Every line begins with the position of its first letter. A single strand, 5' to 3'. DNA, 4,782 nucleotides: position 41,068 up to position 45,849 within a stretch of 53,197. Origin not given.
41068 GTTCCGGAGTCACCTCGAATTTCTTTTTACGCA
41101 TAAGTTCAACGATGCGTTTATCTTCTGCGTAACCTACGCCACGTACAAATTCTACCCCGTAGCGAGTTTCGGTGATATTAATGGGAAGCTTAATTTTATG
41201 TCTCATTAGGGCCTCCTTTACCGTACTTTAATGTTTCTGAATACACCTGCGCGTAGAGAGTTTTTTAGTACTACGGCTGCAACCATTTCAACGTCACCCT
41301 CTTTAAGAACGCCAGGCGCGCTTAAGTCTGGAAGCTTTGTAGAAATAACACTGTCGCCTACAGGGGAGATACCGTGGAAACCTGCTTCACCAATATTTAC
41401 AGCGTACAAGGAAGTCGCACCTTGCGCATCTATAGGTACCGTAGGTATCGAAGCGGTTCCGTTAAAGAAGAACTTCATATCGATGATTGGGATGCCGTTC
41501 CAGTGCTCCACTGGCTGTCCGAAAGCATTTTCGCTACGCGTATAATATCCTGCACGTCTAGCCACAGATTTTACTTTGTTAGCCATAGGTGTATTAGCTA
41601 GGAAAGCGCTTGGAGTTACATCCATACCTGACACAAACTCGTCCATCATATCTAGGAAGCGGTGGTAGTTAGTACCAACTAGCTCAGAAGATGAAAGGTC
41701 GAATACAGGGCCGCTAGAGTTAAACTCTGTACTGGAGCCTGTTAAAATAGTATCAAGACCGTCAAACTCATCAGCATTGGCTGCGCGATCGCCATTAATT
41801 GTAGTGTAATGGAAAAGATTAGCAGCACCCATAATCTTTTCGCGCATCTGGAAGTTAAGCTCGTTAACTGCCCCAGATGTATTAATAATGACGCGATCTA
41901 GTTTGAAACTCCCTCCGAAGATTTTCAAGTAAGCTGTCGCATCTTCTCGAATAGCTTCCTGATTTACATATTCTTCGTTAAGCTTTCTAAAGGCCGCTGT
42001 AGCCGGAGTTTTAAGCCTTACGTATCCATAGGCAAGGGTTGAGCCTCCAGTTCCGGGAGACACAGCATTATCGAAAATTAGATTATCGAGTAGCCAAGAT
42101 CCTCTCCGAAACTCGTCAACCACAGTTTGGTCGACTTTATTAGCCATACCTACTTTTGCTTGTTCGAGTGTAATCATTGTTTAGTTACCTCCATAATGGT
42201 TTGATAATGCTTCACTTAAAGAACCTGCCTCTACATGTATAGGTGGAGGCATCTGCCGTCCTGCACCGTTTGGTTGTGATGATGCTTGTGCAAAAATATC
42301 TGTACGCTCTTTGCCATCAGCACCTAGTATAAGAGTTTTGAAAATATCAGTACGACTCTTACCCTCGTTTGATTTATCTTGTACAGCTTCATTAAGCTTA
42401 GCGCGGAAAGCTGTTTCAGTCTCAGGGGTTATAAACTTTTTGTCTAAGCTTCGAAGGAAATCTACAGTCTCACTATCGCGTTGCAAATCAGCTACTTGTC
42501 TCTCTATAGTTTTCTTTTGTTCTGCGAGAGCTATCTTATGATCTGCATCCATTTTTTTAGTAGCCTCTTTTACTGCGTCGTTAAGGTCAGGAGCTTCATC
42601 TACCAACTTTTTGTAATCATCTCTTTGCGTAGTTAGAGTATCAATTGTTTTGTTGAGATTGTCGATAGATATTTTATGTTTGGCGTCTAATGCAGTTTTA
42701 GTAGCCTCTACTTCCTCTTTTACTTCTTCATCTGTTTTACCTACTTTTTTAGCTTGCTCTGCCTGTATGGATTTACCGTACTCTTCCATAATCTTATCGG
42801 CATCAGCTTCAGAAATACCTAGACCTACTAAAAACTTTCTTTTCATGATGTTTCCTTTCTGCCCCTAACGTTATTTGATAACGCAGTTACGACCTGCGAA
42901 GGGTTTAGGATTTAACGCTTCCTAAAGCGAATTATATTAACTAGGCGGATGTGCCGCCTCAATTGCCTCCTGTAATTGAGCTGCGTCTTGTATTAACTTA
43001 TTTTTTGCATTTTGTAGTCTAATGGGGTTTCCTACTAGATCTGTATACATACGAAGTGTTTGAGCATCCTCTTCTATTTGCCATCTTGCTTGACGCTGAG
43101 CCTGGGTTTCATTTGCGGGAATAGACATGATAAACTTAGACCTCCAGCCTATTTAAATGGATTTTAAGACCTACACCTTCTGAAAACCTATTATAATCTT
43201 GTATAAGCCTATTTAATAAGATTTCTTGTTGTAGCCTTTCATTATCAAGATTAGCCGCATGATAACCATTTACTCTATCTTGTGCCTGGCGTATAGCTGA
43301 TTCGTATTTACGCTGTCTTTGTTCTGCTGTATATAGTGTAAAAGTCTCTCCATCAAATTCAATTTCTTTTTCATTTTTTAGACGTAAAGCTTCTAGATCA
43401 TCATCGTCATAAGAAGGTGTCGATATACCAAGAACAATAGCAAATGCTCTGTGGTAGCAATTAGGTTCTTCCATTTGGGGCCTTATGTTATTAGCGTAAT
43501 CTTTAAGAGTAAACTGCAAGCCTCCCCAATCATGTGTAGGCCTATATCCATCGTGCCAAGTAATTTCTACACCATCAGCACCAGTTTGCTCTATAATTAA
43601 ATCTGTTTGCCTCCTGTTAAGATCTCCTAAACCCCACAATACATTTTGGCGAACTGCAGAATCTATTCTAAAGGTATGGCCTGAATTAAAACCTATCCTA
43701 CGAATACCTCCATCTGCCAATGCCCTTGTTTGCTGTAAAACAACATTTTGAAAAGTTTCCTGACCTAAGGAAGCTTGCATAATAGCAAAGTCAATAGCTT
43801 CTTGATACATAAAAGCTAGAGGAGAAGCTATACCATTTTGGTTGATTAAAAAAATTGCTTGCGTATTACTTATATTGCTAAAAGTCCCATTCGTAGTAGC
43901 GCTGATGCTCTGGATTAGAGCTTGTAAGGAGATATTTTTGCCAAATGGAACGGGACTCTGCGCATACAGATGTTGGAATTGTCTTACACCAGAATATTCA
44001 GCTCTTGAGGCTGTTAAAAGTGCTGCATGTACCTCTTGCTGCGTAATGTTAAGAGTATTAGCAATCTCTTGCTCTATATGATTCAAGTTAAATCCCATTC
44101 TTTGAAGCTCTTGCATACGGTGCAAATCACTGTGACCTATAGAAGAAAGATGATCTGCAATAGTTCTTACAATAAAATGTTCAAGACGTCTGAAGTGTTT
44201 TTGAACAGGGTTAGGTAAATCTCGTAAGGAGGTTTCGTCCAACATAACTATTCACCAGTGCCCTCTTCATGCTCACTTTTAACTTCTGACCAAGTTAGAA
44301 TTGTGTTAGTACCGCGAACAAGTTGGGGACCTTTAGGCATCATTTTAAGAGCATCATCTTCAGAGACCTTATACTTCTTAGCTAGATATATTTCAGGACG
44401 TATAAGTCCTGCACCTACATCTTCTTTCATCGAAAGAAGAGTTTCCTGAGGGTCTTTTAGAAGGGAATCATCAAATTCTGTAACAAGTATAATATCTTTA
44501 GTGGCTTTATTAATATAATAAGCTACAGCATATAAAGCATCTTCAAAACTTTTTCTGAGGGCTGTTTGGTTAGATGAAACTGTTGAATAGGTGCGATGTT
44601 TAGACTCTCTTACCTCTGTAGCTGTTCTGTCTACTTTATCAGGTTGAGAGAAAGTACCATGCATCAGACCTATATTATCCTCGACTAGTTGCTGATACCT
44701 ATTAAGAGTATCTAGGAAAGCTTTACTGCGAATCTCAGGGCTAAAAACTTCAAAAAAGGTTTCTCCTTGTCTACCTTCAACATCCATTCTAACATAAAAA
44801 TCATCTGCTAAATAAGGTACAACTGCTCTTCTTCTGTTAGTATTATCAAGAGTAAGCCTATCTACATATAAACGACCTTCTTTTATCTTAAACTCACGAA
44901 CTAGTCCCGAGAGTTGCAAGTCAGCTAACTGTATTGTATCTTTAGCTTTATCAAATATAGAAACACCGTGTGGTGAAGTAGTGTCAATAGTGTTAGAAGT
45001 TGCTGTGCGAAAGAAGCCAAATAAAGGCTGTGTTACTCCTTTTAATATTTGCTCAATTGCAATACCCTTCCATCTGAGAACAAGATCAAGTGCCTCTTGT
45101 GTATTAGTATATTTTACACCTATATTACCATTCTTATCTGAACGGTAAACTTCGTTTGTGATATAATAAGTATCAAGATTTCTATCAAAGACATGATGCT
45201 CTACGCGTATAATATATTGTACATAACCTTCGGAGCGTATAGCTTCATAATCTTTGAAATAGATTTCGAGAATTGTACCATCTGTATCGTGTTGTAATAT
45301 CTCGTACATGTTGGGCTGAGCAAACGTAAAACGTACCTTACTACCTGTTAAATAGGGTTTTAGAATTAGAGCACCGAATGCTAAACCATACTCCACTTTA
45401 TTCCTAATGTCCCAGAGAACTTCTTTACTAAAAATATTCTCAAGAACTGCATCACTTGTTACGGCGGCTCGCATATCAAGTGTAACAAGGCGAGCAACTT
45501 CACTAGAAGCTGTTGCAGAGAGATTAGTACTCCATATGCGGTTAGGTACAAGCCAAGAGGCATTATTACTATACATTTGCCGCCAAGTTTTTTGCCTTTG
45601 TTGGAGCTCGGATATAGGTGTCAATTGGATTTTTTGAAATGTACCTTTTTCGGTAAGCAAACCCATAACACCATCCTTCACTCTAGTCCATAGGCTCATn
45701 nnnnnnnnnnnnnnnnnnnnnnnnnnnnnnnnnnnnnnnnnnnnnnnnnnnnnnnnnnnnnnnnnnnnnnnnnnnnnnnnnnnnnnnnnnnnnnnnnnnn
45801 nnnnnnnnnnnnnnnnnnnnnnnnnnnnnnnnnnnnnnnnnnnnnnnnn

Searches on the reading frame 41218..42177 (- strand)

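Call 31: search_protein_families(library=phrogs, proteins=[window:41218-42177:-], max_evalue=0.001)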
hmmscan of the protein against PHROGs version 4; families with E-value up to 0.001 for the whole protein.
window:41218-42177:- (319 aa): 2 families
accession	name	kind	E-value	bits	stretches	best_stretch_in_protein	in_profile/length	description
phrog_212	-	head and packaging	2.1e-65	222.1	1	2-318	6-295/301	major head protein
phrog_31318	-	unknown function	0.00083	20.1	0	177-271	5-99/147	-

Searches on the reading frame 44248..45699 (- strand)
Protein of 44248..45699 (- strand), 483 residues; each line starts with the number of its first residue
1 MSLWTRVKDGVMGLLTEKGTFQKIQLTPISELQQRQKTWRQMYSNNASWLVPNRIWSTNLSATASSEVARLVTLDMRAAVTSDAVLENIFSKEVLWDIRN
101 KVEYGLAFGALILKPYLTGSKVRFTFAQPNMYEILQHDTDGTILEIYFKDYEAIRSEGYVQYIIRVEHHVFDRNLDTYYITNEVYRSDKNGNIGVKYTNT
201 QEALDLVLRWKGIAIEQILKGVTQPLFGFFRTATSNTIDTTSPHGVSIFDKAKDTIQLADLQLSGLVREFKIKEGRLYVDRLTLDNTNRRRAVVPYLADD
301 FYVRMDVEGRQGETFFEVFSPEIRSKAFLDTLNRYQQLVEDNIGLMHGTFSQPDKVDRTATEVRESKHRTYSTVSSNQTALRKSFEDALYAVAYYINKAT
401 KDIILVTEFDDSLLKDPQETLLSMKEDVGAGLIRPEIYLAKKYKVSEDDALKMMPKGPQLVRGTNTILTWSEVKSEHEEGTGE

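Call 31: search_protein_families(library=phrogs, proteins=[window:44248-45699:-], max_evalue=0.001)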
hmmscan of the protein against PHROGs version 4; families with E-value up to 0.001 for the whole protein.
window:44248-45699:- (483 aa): 1 family
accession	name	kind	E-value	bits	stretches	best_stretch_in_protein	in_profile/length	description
phrog_533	-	head and packaging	1.5e-84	285.3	1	23-456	22-475/495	portal protein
